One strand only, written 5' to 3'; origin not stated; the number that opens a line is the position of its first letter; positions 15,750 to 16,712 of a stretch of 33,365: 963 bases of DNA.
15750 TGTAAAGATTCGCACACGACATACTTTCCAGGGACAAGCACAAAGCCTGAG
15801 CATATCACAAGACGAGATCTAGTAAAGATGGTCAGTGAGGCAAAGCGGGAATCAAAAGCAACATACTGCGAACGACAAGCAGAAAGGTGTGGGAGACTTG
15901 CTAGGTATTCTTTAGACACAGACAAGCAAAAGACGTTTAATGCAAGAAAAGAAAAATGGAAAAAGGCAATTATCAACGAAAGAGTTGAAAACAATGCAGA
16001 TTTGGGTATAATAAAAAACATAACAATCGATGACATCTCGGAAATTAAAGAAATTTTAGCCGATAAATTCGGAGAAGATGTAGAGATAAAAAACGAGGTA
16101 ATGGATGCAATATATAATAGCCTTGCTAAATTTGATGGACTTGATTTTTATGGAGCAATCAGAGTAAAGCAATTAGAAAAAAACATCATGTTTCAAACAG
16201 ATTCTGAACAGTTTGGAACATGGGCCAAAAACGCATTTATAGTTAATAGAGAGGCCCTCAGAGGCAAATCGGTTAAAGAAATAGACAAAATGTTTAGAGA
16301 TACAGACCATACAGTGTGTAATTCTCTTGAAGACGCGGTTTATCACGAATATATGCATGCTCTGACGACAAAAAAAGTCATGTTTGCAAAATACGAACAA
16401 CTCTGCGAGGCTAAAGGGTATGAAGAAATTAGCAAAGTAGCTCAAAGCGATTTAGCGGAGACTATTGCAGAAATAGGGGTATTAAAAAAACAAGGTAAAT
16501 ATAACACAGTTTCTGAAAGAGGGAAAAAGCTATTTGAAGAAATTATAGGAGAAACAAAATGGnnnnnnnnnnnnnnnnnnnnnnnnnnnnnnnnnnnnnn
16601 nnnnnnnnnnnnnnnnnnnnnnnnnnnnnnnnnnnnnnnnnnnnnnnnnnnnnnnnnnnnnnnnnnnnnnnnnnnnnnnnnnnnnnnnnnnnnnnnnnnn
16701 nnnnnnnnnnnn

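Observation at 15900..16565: MuF head-morphogenesis protein carries a low-GC C-terminal HExxH domain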

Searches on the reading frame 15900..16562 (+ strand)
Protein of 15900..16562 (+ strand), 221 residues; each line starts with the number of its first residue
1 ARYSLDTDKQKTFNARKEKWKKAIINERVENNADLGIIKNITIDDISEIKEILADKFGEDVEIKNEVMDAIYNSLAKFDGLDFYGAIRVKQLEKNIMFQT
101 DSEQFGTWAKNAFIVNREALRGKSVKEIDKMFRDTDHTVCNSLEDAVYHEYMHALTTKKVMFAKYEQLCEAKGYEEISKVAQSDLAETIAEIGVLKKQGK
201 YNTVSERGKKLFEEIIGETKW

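Call 3: search_protein_families(library=pfam, proteins=[window:15900-16562:+], max_evalue=1)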
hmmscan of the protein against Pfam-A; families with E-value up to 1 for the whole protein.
window:15900-16562:+ (221 aa): 2 families
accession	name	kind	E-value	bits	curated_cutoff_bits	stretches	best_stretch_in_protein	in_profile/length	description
PF09079.17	Cdc6_C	-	0.1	13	25.1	1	158-200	31-77/96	CDC6, C terminal winged helix domain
PF03288.22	Pox_D5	-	0.61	11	21.4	1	156-202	22-69/86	Poxvirus D5 protein-like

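Call 4: search_protein_families(library=phrogs, proteins=[window:15900-16562:+], max_evalue=0.1)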
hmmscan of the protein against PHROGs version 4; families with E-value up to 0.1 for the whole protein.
window:15900-16562:+ (221 aa): 3 families
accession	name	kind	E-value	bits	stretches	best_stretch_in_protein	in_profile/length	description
phrog_8867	-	unknown function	0.0048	17.9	0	104-164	116-172/174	-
phrog_6088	-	DNA, RNA and nucleotide metabolism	0.03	13.7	1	123-199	677-752/772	DNA primase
phrog_18379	-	unknown function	0.048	14.5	1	133-185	85-138/196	-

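Call 6: search_solved_structures(query=window:15900-16562:+, max_evalue=10, show_alignments=2)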
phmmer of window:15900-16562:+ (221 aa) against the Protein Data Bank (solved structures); distinct sequences matched with E-value up to 10: 1.
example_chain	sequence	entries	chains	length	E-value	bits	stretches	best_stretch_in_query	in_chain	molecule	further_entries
9ygm_SK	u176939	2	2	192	0.31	14.1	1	63-142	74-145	40S ribosomal protein eS8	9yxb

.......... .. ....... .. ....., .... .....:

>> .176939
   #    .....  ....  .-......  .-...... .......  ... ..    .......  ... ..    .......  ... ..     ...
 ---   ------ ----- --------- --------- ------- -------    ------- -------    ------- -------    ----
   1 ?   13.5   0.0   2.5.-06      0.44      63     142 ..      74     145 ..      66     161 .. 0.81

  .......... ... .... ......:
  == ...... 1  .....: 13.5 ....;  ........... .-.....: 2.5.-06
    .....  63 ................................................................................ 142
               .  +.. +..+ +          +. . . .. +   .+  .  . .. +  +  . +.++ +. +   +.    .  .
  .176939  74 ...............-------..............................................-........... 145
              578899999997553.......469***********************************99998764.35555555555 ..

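Call 7: search_protein_families(library=ncbifam, proteins=[window:15900-16562:+], max_evalue=1)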
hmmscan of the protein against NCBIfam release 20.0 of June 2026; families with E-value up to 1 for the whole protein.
window:15900-16562:+ (221 aa): 1 family
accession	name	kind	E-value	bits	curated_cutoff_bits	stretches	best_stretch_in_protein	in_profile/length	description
NF009019.0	PRK12355.4-2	equivalog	0.12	10.8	518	1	123-205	193-275/550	conjugal transfer mating pair stabilization protein TraN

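Call 18: find_homologous_proteins(query=window:15951-16562:+, max_evalue=0.01)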
Query window:15951-16562:+ (204 aa): 1 proteins with E <= 0.01 among 273 candidates.
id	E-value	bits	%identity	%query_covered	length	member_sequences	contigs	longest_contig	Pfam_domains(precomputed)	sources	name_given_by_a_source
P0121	1.2e-39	154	64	59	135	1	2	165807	-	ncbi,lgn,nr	ncbi:MAG: hypothetical protein PUI85_05170 [Eubacteriales bacterium]|nr:hypothetical protein [Eubact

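Call 23: find_homologous_proteins(query=A2, max_evalue=0.01)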
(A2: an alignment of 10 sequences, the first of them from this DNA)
Query A2 (10 sequences) (206 aa, profile of the alignment): 3 proteins with E <= 0.01 among 2310 candidates.
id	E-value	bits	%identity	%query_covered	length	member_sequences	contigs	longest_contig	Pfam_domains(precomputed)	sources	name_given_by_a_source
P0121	4.1e-38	149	64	59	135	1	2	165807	-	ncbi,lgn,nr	ncbi:MAG: hypothetical protein PUI85_05170 [Eubacteriales bacterium]|nr:hypothetical protein [Eubact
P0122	3.2e-30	123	24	91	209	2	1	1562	-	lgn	-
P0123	1.0e-10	60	-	-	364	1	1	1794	PF06152.17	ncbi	-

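Call 34: predict_structure(alignment_id=A3)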
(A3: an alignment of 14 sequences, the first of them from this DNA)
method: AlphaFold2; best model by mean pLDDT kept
length: 206 residues; sequences in the alignment: 14
mean_pLDDT: 77.7   pTM: 0.78
mean pLDDT of the five models: 77.7, 76.6, 72.9, 71.0, 70.3
residues with pLDDT >= 90: 70; 70-90: 85; 50-70: 25; < 50: 26
segments of 3 or more residues with pLDDT < 50: 1-24
pLDDT, mean of each block of 10 residues (from residue 1): 35 37 50 57 63 90 83 80 86 84 90 95 95 94 77 85 90 95 94 87 59
secondary structure, 60 per line:
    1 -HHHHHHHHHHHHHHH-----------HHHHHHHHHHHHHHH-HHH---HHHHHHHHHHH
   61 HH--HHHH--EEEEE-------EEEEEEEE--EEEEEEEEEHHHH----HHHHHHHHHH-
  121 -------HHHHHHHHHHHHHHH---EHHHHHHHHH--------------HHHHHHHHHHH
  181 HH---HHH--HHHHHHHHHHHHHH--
elements in order: H2-16 H28-42 H50-62 H65-68 E71-75 E83-90 E93-101 H102-105 H110-119 H128-142 H147-155 H170-182 H191-204

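Call 38: fold_search(model_id=the predicted structure, library=pdb)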
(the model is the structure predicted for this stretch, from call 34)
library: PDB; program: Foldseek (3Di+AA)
matches with E <= 10: 662; with E <= 0.001: 0
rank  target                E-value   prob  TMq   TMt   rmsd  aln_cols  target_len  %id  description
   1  4dv8                  6.1e-02  0.80  0.39  0.18  13.3       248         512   14  Anthrax Lethal Factor metalloproteinase in complex with the Hydroxamic acid based small molecule PT8421 (released 2012-03-14)
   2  4pkw                  6.4e-02  0.57  0.33  0.16  12.7       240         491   11  Anthrax toxin lethal factor with bound small molecule inhibitor GM6001 (released 2014-11-12)
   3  4pkt                  8.5e-02  0.63  0.37  0.18  13.5       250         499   12  Anthrax toxin lethal factor with bound small molecule inhibitor 13 (released 2014-11-12)
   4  9au0_A                8.5e-02  0.12  0.16  0.14  19.3       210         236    9  Cryo-EM structure of the BW245C-bound prostaglandin D2 receptor (DP1)-Gs complex (released 2025-08-27)
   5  4wf6                  1.1e-01  0.72  0.36  0.17  10.8       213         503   11  Anthrax toxin lethal factor with bound small molecule inhibitor MK-31 (released 2015-09-09)
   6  9llh_A                1.1e-01  0.12  0.16  0.15  19.4       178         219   11  Cryo-EM structure of D1R-Gs in complex with de novo designed agonist-positive allosteric GEM targeting TM5/6/7 (released 2026-03-04)
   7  4pku                  1.2e-01  0.80  0.43  0.21   8.9       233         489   10  Anthrax toxin lethal factor with bound small molecule inhibitor 15 (released 2014-11-12)
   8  7s1m_A                1.3e-01  0.10  0.15  0.15  19.3       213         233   11  Ex4-D-Ala bound to the glucagon-like peptide-1 receptor/g protein complex (conformer 1) (released 2022-01-05)
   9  8wc5_A                1.3e-01  0.09  0.15  0.14  20.8       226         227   11  Cryo-EM structure of the TMA-bound mTAAR1-Gs complex (released 2023-12-27)
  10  7kh0_A                1.3e-01  0.08  0.14  0.13  21.7       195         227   11  Cryo-EM structure of the human arginine vasopressin AVP-vasopressin receptor V2R-Gs signaling complex (released 2021-05-26)
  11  7w55_A                1.7e-01  0.08  0.16  0.15  20.4       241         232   10  Cryo-EM structure of the neuromedin U-bound neuromedin U receptor 2-Gq protein complex (released 2022-04-20)
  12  7mbx_A                1.8e-01  0.10  0.16  0.14  19.5       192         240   13  Human Cholecystokinin 1 receptor (CCK1R) Gs complex (released 2021-05-26)
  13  9jfk_B                1.9e-01  0.08  0.15  0.14  20.0       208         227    8  Cryo-EM structure of [Pen5]-urotensin (4-11)-bounded human Urotensin receptor (UTS2R)-Gq complex (released 2025-12-03)
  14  7t2g_A                2.0e-01  0.08  0.16  0.15  18.1       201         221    9  CryoEM structure of mu-opioid receptor - Gi protein complex bound to mitragynine pseudoindoxyl (MP) (released 2022-12-07)
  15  7eib_B                2.1e-01  0.08  0.16  0.14  20.7       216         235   11  Cryo-EM structure of the type 1 bradykinin receptor in complex with the des-Arg10-kallidin and an Gq protein (released 2021-10-13)
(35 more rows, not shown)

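Call 39: fold_search(model_id=the predicted structure, library=viral)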
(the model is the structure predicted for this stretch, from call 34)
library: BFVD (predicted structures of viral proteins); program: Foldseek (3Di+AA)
matches with E <= 10: 282; with E <= 0.001: 5
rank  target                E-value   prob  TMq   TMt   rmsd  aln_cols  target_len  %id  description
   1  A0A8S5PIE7            3.3e-12  1.00  0.74  0.34   2.7       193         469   27  Matrixin [Siphoviridae sp. ctXBp18]
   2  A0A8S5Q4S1            6.4e-07  1.00  0.61  0.22  12.0       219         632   16  Minor capsid protein [Siphoviridae sp. ctLNL10]
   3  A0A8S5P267            3.7e-06  1.00  0.66  0.24   4.0       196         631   19  Minor capsid protein [Siphoviridae sp. ctH3Y19]
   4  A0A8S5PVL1            1.6e-04  1.00  0.48  0.40  10.6       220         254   16  Metalloprotease [Siphoviridae sp. ctd9R8]
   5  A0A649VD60            9.2e-04  1.00  0.46  0.18  13.6       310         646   12  Capsid maturation protease [Mycobacterium phage Indlulamithi]
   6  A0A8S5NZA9            1.6e-03  1.00  0.44  0.21  14.5       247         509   13  Minor capsid protein [Siphoviridae sp. ctckI12]
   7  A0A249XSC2            4.0e-03  1.00  0.43  0.49   5.6       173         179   13  Uncharacterized protein [Mycobacterium phage Phabba]
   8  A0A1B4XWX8            4.7e-03  1.00  0.50  0.41   9.0       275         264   10  Uncharacterized protein [Tenacibaculum phage pT24]
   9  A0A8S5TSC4            1.7e-02  0.91  0.34  0.40   8.0       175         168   16  Lethal factor [Siphoviridae sp. ctxdc10]
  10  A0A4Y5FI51            2.3e-02  0.84  0.30  0.31  13.5       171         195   10  (no name in the UniProt tables at hand)
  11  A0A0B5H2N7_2          2.3e-02  0.63  0.32  0.08  12.3       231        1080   16  Viron-encapsulated RNA polymerase [Vibrio phage phi 1]
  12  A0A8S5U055            2.7e-02  0.97  0.48  0.37  10.4       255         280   16  Lethal factor (Fragment) [Siphoviridae sp. ctwnj8]
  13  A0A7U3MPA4            3.0e-02  0.91  0.38  0.26   9.1       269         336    8  (no name in the UniProt tables at hand)
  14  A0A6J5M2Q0            4.0e-02  0.75  0.31  0.34  16.5       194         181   10  IrrE N-terminal-like domain-containing protein [uncultured Caudovirales phage]
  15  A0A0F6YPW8            4.2e-02  0.72  0.29  0.41  12.9       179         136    9  Uncharacterized protein [Sinorhizobium phage phiN3]
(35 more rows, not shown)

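Call 40: search_protein_families(library=pfam, alignment_id=A3, max_evalue=10)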
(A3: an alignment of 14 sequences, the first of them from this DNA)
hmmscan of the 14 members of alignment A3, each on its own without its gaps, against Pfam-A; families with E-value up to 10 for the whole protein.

A. member 1, seq(206 aa): 1 family
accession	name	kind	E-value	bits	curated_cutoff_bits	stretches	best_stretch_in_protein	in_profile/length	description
PF09079.17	Cdc6_C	-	0.091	13.2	25.1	1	143-185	31-77/96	CDC6, C terminal winged helix domain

B. families by the number of members that match (of 14 scanned): 23 families
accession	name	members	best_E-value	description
PF09079.17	Cdc6_C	3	0.05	CDC6, C terminal winged helix domain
PF20553.4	Methyltransf_35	1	0.00031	Putative O-methyltransferase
PF07737.17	ATLF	1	0.0019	Anthrax toxin lethal factor, N- and C-terminal domain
PF08066.17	PMC2NT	1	0.0028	PMC2NT (NUC016) domain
PF06167.18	Peptidase_M90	1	0.0075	Glucose-regulated metallo-peptidase M90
PF08325.16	WLM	1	0.0084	WLM domain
PF03477.21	ATP-cone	1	0.013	ATP cone domain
PF00730.31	HhH-GPD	1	0.018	HhH-GPD superfamily base excision DNA repair protein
PF05833.16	NFACT_N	1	0.033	NFACT N-terminal and middle domains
PF22114.2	NUP120_helical_2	1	0.047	Nucleoporin NUP120, helical domain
PF00956.23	NAP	1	0.048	Nucleosome assembly protein (NAP)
PF14891.12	Peptidase_M91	1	0.051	Effector protein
PF15890.11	Peptidase_Mx1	1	0.051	Putative zinc-binding metallo-peptidase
PF13319.11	DUF4090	1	0.065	Protein of unknown function (DUF4090)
PF14247.12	DUF4344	1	0.067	Putative metallopeptidase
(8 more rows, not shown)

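Call 41: search_protein_representatives(alignment_id=A2)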
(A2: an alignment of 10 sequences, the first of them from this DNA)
Query: 10 sequences, 203 profile positions. Proteins with E-value up to 0.001 (for the whole library): 774; up to 1e-10: 293; up to 1e-30: 132. The best 150 are listed.
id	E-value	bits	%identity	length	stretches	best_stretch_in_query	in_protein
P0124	7.7e-57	208.7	-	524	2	10-203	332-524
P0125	8.7e-56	205.2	-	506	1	11-200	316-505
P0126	4.2e-54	199.7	-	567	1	3-200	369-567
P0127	6.5e-54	199.1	-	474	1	3-199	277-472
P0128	1.1e-53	198.4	-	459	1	10-199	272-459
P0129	1.7e-52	194.5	-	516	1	1-199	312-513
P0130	2.8e-52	193.8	-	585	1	3-201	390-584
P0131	4.5e-52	193.1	-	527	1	10-200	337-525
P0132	6.6e-52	192.5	-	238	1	2-201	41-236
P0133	2.8e-51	190.5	-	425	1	10-199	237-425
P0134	3.0e-51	190.4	-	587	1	9-200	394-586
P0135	6.3e-51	189.4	-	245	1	10-201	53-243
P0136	2.9e-50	187.2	-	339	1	21-199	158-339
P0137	9.2e-50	185.6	-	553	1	6-200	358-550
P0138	9.3e-50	185.5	-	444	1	19-201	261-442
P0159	7.7e-46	172.7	-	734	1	10-200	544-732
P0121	1.3e-38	149.1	-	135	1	74-199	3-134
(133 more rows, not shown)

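Call 45: search_protein_families(library=pfam, alignment_id=A4, max_evalue=0.001)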
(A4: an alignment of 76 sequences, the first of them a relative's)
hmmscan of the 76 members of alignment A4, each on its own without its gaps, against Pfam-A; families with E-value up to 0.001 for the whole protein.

A. member 1, P0124 (524 aa): 2 families
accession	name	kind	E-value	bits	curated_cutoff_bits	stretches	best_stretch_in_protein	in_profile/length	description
PF04233.19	Phage_Mu_F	-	9.4e-12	46.1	29.6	1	161-304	2-111/112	Phage Mu protein F like protein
PF09893.14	DUF2120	-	0.0002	21.9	25.3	1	32-126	1-90/136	Uncharacterized protein conserved in archaea (DUF2120)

B. families by the number of members that match (of 76 scanned): 5 families
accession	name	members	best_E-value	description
PF04233.19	Phage_Mu_F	38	6.3e-22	Phage Mu protein F like protein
PF06152.16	Phage_min_cap2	22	5.8e-112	Phage minor capsid protein 2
PF25310.1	VG15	10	3.2e-43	VG15 protein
PF03496.20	ADPrib_exo_Tox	1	2.9e-18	ADP-ribosyltransferase exoenzyme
PF09893.14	DUF2120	1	0.0002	Uncharacterized protein conserved in archaea (DUF2120)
